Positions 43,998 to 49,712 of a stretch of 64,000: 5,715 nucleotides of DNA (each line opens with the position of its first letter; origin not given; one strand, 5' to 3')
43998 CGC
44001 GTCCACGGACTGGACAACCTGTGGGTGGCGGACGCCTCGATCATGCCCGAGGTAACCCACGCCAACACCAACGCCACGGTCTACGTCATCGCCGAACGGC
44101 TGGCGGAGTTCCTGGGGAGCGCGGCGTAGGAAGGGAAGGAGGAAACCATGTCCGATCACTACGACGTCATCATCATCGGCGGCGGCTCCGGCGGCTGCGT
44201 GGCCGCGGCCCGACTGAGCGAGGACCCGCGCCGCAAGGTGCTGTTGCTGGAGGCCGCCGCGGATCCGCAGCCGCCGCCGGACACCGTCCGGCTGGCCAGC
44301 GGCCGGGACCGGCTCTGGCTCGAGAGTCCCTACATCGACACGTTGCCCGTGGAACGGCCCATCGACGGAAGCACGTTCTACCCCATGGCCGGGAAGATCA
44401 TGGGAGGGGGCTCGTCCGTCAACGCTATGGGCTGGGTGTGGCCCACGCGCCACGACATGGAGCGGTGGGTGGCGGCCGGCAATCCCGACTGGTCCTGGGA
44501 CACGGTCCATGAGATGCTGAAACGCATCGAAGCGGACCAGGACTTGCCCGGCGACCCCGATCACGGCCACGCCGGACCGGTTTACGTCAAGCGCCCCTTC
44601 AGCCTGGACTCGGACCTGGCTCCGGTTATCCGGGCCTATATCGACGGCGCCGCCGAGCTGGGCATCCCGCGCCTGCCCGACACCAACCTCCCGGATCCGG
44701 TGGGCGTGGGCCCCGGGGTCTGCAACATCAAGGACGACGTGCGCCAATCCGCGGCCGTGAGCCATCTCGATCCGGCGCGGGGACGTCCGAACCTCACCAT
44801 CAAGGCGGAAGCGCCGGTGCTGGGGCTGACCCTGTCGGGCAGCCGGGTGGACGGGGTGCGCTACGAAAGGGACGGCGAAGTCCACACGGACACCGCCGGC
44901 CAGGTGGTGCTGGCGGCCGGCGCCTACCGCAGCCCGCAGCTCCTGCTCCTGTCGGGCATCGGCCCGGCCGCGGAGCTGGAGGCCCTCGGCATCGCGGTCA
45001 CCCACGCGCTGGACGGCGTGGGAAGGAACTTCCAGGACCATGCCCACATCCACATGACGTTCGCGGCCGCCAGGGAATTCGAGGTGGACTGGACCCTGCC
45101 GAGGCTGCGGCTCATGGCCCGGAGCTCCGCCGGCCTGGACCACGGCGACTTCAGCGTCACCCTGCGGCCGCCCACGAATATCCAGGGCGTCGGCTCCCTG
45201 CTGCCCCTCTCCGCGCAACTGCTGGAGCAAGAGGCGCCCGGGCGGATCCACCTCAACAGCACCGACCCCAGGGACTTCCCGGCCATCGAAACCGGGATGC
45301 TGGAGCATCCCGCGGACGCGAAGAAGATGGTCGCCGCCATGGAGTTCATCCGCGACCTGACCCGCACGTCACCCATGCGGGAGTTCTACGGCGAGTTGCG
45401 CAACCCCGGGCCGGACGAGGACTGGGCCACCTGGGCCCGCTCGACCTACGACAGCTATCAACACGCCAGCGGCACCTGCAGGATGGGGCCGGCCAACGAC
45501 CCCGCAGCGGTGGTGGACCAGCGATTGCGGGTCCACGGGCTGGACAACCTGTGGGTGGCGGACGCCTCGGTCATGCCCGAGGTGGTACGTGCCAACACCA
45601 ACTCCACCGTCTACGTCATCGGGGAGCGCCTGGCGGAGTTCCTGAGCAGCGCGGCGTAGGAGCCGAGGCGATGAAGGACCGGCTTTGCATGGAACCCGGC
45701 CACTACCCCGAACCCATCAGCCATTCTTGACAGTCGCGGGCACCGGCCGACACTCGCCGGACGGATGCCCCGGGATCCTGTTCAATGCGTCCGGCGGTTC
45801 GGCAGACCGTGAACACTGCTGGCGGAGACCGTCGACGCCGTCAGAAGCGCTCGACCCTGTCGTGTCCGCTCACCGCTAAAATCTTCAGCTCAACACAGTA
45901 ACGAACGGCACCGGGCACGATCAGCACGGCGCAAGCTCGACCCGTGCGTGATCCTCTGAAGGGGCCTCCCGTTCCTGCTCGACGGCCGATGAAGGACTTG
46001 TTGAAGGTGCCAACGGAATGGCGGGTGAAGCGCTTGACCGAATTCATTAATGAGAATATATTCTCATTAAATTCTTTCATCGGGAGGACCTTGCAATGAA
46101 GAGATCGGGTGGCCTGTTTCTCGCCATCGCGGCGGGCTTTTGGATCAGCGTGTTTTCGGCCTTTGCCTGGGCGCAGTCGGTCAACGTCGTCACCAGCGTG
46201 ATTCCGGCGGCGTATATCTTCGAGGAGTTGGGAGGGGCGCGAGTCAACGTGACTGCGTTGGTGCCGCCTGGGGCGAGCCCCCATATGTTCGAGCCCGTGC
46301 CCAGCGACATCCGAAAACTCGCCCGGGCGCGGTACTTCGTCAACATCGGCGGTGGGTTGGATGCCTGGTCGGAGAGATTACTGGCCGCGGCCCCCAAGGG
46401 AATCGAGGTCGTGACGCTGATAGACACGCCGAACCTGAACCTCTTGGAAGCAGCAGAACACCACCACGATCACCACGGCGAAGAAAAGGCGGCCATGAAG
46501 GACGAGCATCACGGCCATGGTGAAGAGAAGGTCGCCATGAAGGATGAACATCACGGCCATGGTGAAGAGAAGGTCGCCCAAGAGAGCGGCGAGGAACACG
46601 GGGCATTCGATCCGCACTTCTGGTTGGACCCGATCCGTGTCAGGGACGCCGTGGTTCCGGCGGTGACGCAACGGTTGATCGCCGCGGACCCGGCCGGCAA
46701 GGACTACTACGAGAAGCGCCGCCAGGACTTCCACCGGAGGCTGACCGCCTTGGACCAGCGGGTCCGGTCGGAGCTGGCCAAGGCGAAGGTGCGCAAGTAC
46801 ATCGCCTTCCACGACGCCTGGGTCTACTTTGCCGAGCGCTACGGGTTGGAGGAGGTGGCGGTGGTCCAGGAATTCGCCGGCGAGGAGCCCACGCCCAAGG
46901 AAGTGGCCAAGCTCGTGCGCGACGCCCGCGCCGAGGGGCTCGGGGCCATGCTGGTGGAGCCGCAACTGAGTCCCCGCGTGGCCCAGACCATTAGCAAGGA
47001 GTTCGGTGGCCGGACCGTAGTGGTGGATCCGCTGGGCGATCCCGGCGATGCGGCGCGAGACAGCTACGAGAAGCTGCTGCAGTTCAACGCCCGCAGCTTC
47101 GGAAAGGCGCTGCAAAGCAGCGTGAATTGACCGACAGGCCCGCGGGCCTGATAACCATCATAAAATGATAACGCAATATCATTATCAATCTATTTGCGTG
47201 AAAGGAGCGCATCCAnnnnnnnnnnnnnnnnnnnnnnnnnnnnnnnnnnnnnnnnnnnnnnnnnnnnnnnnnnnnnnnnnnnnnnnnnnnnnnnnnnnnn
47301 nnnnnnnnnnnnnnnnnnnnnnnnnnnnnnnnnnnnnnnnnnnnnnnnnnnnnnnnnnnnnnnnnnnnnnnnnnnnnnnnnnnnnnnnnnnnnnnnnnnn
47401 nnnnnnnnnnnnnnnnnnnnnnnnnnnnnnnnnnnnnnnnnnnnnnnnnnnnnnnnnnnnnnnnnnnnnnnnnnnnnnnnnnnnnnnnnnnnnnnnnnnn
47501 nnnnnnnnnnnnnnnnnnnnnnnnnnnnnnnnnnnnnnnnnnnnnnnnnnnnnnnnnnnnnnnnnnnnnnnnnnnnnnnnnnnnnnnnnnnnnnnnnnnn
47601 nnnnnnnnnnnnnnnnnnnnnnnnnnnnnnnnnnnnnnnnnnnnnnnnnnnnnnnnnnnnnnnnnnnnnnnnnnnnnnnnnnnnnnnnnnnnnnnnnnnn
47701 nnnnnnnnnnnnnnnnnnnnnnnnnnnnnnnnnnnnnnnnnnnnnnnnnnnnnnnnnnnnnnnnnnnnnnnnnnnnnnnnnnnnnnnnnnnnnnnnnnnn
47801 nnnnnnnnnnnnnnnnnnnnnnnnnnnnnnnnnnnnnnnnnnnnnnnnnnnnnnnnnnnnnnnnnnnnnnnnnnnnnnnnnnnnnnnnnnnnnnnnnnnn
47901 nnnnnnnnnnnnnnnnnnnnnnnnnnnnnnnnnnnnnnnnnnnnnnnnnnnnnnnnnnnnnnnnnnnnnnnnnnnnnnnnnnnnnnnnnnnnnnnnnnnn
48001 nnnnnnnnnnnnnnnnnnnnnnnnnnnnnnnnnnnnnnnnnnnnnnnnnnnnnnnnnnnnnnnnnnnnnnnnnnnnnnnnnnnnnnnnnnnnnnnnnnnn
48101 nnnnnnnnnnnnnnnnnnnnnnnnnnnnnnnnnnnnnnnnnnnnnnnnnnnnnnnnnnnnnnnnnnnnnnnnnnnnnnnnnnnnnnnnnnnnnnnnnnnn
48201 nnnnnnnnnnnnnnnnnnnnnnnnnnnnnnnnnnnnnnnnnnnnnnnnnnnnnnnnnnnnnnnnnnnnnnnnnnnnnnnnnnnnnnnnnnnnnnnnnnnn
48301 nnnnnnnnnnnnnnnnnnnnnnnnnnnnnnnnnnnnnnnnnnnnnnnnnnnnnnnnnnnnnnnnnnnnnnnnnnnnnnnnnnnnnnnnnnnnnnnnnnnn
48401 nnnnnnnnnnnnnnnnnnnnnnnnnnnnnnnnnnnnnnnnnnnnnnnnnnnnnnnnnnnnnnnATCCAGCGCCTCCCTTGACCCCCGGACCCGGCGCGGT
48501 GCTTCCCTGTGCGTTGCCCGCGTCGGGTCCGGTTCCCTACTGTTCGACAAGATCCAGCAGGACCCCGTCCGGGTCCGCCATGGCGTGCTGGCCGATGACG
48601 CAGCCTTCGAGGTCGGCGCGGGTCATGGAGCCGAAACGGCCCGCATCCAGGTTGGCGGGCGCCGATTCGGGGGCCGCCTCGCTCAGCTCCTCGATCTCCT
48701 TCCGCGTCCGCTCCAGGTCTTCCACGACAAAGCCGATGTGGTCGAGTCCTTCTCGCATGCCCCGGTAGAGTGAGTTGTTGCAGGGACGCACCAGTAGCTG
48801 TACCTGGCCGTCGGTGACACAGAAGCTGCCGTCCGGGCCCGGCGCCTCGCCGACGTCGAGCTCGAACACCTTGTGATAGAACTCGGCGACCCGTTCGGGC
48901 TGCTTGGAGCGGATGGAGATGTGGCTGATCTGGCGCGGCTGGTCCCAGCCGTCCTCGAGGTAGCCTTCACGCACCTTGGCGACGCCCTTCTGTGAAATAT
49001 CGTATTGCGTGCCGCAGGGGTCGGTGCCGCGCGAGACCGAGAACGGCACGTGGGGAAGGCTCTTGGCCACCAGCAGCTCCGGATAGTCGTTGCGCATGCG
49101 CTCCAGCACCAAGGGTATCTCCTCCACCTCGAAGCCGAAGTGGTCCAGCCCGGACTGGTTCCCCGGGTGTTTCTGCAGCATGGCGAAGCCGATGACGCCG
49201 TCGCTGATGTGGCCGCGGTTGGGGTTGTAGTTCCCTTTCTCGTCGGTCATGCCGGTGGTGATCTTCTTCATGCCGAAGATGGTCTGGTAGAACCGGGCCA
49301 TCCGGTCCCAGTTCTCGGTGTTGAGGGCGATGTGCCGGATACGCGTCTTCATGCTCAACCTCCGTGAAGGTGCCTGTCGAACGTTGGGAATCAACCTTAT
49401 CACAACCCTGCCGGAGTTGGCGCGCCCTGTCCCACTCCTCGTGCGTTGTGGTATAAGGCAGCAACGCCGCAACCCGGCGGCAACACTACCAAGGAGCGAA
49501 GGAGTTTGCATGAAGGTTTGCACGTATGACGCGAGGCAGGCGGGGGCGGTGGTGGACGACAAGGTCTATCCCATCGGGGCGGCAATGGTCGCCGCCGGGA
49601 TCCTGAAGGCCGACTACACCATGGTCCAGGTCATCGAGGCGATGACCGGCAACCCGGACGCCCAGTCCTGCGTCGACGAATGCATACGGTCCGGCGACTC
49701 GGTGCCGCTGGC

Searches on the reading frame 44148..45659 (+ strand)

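Call 38: search_protein_families(library=pfam, proteins=[window:44148-45659:+], max_evalue=0.001)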
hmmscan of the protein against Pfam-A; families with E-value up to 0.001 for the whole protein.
window:44148-45659:+ (503 aa): 7 families
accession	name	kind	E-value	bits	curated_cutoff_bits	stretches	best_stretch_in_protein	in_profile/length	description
PF05199.19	GMC_oxred_C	-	2.4e-35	122.6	24.6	1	363-492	3-139/139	GMC oxidoreductase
PF00732.25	GMC_oxred_N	-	3.6e-35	122.2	23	1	5-299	1-217/218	GMC oxidoreductase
PF01266.30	DAO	-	2.7e-08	34.2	27.9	1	6-40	1-34/353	FAD dependent oxidoreductase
PF00890.30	FAD_binding_2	-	1.5e-07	31.4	20.4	1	6-37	1-31/414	FAD binding domain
PF13450.12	NAD_binding_8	-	2.1e-05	25.2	21.9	1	9-40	1-31/68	NAD(P)-binding Rossmann-like domain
PF07992.20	Pyr_redox_2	-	0.00012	22.1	26.1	0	5-36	1-31/291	Pyridine nucleotide-disulphide oxidoreductase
PF05834.18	Lycopene_cycl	-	0.00078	19.1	23.4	0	6-44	1-40/380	Lycopene cyclase protein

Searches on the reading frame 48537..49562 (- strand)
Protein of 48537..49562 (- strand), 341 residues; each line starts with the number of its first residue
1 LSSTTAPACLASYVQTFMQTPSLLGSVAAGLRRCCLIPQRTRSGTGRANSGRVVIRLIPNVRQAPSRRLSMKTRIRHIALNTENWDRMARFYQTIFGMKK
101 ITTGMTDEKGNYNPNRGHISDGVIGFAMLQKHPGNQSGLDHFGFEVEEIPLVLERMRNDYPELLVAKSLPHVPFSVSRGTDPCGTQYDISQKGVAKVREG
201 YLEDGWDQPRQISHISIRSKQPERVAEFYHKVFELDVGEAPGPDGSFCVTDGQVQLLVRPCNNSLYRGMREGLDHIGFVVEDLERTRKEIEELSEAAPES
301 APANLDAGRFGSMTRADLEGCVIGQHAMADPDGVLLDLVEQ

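Call 5: search_protein_families(library=pfam, proteins=[window:48537-49562:-], max_evalue=0.01)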
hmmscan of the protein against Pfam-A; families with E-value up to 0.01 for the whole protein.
window:48537-49562:- (341 aa): 3 families
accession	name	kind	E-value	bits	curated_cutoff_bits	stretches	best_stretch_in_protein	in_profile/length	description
PF00903.31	Glyoxalase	-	1.5e-12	48.4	20.6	2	211-336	1-119/121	Glyoxalase/Bleomycin resistance protein/Dioxygenase superfamily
PF13669.12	Glyoxalase_4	-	1.8e-07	31.9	27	0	76-159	1-89/109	Glyoxalase/Bleomycin resistance protein/Dioxygenase superfamily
PF18029.7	Glyoxalase_6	-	6.6e-07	30.4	23.6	1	215-333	2-100/106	Glyoxalase-like domain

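Call 6: search_protein_families(library=ncbifam, proteins=[window:48537-49562:-], max_evalue=0.01)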
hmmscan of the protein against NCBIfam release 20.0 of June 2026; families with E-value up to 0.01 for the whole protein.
window:48537-49562:- (341 aa): 9 families
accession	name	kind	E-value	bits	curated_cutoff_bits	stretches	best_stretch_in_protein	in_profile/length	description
NF041414.1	ArsI_CadI_VOC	equivalog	4.9e-09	35.9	116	1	77-152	3-70/147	ArsI/CadI family heavy metal resistance metalloenzyme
NF050075.1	SMU1112c_YaeR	equivalog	1e-08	35.4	140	1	74-157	3-91/125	SMU1112c/YaeR family gloxylase I-like metalloprotein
TIGR03081.1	metmalonyl_epim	equivalog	1.5e-06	28.8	114.95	0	74-109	1-36/129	methylmalonyl-CoA epimerase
NF000222.1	FosX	equivalog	0.00016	21.9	170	0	75-150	1-74/127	FosX/FosE/FosI family fosfomycin resistance hydrolase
TIGR00068.2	glyox_I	equivalog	0.00021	21.2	120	0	75-104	2-31/143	lactoylglutathione lyase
TIGR02295.1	HpaD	equivalog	0.001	18.3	321.4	1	73-285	3-213/298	3,4-dihydroxyphenylacetate 2,3-dioxygenase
NF041542.1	fosX-Cc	exception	0.0011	19.4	270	0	272-296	2-26/130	fosfomycin resistance hydrolase FosXCC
TIGR03211.1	catechol_2_3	equivalog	0.0037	16.6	320.2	0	74-103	4-33/303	catechol 2,3-dioxygenase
NF050074.1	glyox_I_GloA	exception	0.0078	16.4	165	0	212-292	2-88/121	lactoylglutathione lyase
